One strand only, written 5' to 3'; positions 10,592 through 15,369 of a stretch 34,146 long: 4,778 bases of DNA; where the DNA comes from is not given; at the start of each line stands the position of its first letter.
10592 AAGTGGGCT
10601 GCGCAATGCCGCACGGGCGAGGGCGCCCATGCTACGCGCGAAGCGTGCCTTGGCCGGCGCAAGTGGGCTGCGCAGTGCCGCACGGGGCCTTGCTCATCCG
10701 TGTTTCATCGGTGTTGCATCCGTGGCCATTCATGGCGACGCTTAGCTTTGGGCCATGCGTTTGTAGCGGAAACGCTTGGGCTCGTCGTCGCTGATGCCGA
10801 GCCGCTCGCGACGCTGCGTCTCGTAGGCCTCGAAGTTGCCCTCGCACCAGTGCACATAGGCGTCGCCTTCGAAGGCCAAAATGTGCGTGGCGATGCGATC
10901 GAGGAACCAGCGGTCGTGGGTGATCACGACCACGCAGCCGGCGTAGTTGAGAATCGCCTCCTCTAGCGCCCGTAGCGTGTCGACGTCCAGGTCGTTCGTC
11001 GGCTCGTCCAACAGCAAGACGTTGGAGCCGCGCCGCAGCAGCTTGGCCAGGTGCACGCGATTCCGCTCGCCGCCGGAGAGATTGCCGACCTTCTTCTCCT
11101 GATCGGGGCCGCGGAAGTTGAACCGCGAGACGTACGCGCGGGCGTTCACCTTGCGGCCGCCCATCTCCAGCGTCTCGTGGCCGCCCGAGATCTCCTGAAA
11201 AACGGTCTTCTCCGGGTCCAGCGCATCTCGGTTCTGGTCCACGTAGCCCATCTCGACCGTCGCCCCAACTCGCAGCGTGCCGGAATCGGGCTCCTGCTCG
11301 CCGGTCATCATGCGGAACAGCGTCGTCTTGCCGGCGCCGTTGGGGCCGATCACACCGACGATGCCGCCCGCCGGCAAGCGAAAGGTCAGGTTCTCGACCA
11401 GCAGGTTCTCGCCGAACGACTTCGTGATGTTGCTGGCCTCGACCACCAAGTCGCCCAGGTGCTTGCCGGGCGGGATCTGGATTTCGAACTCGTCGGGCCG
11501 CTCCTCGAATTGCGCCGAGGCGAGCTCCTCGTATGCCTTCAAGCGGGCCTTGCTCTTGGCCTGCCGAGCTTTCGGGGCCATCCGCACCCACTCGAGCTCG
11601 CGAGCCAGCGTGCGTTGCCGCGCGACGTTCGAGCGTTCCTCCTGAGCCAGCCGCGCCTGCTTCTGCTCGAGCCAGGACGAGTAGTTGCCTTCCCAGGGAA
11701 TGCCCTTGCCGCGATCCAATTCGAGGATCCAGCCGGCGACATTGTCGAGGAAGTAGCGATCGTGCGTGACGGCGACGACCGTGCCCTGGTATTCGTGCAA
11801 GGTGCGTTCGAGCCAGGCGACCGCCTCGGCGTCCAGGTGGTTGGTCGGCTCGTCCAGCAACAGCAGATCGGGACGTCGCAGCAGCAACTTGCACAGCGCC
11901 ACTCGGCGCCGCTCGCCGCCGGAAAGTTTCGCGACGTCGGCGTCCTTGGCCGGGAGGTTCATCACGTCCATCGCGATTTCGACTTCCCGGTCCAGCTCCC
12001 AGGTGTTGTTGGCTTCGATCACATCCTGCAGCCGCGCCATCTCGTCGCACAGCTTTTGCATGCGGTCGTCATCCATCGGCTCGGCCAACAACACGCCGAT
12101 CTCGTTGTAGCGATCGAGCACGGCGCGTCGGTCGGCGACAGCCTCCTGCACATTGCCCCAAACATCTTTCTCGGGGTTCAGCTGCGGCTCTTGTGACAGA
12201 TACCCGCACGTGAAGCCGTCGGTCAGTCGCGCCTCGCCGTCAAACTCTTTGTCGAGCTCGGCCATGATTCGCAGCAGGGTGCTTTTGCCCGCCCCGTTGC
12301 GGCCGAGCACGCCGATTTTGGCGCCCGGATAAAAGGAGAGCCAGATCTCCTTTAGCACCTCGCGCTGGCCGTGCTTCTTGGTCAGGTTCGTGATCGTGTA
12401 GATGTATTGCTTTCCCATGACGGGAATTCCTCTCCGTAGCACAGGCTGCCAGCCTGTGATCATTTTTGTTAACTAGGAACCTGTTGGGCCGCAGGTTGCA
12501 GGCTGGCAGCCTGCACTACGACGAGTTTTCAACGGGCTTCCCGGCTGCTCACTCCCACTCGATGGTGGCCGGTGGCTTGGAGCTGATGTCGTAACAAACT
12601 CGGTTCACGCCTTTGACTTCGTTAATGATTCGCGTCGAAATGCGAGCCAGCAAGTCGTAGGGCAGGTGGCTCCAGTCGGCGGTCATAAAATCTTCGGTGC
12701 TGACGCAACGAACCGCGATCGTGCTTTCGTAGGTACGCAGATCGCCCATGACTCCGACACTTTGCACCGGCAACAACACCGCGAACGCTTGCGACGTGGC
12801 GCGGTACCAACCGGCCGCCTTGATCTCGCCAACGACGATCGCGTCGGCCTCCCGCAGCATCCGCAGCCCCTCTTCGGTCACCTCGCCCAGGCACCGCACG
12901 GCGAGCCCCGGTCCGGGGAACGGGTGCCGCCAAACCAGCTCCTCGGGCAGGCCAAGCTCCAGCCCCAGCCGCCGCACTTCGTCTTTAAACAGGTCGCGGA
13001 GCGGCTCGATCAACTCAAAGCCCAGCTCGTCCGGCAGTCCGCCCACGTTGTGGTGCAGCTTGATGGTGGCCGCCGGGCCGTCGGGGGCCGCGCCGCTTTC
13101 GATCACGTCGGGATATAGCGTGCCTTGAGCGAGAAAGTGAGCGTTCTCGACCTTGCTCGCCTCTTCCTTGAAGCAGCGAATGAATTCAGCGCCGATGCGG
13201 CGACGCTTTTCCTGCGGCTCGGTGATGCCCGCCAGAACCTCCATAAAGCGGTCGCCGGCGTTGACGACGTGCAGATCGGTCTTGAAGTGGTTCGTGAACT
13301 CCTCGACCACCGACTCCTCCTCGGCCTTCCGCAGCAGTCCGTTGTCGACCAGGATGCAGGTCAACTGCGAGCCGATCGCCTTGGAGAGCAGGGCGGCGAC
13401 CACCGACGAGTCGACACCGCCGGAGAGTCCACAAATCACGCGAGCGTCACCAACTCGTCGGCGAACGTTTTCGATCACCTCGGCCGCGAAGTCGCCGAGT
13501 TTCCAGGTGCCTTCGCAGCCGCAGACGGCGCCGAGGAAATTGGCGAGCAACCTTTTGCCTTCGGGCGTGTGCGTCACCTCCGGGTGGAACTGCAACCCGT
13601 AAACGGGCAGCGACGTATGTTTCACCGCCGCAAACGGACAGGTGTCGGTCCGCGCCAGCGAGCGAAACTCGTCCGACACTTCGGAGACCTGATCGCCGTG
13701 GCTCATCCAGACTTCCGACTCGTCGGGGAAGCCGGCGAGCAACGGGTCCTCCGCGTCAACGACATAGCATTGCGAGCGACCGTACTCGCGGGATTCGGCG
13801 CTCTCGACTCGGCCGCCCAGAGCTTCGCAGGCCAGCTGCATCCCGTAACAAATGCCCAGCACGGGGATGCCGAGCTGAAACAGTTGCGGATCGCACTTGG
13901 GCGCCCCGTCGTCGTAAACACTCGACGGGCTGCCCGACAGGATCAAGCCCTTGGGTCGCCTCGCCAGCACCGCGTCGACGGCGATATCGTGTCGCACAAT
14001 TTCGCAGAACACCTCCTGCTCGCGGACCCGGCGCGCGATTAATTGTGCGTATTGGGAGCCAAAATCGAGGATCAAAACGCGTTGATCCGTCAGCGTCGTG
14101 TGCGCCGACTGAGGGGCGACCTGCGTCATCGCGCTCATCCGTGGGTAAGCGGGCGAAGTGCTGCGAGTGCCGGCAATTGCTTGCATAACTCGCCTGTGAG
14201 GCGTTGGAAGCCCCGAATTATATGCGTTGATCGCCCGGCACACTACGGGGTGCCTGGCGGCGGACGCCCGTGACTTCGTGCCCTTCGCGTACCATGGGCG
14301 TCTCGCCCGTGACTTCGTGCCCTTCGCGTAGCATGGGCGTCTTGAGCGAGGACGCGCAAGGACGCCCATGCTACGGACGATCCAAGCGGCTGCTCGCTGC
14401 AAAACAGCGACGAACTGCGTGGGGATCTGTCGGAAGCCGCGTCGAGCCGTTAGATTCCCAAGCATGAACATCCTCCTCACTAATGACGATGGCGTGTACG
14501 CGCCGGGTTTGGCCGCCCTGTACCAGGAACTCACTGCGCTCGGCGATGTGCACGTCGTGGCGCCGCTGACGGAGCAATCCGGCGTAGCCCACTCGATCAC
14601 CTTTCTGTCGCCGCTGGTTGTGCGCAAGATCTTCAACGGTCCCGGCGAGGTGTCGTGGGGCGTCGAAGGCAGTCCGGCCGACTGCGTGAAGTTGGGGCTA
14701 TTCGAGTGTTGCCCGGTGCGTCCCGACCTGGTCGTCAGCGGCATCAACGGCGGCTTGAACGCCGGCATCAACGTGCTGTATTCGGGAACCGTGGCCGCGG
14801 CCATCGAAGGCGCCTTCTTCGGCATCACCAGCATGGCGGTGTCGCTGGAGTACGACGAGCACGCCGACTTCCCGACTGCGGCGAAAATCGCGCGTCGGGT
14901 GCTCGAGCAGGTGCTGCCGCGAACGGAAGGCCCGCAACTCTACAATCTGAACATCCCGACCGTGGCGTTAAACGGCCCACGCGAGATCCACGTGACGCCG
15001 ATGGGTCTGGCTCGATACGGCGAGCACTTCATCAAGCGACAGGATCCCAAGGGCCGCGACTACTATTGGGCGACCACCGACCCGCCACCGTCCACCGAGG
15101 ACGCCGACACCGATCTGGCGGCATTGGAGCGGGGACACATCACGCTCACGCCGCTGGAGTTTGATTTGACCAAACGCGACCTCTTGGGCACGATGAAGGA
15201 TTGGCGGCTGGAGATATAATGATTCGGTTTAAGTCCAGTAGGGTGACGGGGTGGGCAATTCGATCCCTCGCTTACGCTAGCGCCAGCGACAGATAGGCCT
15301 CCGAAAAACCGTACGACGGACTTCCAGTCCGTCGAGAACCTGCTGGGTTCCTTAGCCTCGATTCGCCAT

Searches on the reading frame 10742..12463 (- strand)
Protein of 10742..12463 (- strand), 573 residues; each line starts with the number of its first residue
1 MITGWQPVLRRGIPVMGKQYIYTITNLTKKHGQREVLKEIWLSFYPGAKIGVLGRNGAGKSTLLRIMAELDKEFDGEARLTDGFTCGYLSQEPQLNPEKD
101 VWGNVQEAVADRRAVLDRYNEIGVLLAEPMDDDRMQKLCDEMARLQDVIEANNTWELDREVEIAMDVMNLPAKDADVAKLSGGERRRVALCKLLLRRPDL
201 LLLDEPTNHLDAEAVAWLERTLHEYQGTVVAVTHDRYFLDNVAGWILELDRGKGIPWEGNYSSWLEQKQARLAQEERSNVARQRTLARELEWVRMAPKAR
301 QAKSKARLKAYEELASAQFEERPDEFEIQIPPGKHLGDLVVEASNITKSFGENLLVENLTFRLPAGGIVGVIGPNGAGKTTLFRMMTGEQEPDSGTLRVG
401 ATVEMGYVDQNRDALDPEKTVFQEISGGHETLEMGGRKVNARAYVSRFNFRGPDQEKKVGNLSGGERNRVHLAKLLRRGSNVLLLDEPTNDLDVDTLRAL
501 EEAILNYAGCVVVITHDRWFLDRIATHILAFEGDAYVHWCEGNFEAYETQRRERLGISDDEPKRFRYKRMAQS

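Call 11: search_protein_families(library=pfam, proteins=[window:10742-12463:-], max_evalue=0.001)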
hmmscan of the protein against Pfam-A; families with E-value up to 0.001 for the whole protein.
window:10742-12463:- (573 aa): 10 families
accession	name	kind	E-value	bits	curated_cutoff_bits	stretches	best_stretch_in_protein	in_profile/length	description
PF00005.33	ABC_tran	-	3.4e-53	180.3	25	2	357-490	2-137/137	ABC transporter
PF13304.12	AAA_21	-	1.8e-17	64.8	27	1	178-240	236-304/304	AAA domain, putative AbiEii toxin, Type IV TA system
PF12848.13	ABC_tran_Xtn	-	3.3e-12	46.7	25.9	1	247-317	1-73/85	ABC transporter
PF02463.25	SMC_N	-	1.2e-09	38.3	40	0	369-522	27-203/220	RecF/RecN/SMC N terminal domain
PF13401.12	AAA_22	-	1.1e-05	26.2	27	0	367-405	6-45/130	AAA domain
PF13476.12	AAA_23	-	1.2e-05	26.5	27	0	357-386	11-39/201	AAA domain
PF13555.12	AAA_29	-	1.8e-05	24.9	27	0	52-64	27-39/61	P-loop containing region of AAA domain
PF01926.29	MMR_HSR1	-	6.7e-05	23.4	21.9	0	369-391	2-24/113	50S ribosome-binding GTPase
PF13191.12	AAA_16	-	6.9e-05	23.8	32.6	0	365-501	23-153/167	AAA ATPase domain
PF13238.12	AAA_18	-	9.2e-05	23.3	29.4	0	50-151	1-79/128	AAA domain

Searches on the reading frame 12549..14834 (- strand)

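Call 11: search_protein_families(library=pfam, proteins=[window:12549-14834:-], max_evalue=0.001)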
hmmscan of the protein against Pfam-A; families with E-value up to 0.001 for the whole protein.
window:12549-14834:- (761 aa): 7 families
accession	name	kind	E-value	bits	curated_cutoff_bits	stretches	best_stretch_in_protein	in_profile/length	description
PF00117.34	GATase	-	2.4e-44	151.7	22.8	1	254-434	1-187/190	Glutamine amidotransferase class-I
PF00958.27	GMP_synt_C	-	3.8e-44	149.1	27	1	670-760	2-92/92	GMP synthase C terminal domain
PF02540.23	NAD_synthase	-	1e-09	38.4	21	1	453-495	8-50/242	NAD synthase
PF00733.27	Asn_synthase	-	2.2e-08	34.6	21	1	455-534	8-88/354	Asparagine synthase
PF07722.19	Peptidase_C26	-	7e-08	32.9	20.5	1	319-419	102-219/219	Peptidase C26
PF03054.22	tRNA_Me_trans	-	4.9e-05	23.5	20.6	1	465-499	2-35/202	tRNA methyl transferase HUP domain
PF06508.19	QueC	-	0.00019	21.5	22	0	466-525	2-59/210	Queuosine biosynthesis protein QueC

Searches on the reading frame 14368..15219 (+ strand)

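Call 60: search_protein_families(library=pfam, proteins=[window:14368-15219:+], max_evalue=0.001)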
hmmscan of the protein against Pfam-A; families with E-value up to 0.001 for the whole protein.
window:14368-15219:+ (283 aa): 1 family
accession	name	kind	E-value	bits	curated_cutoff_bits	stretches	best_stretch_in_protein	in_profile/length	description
PF01975.23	SurE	-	3.2e-57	193.8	22.1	1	35-218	1-188/189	Survival protein SurE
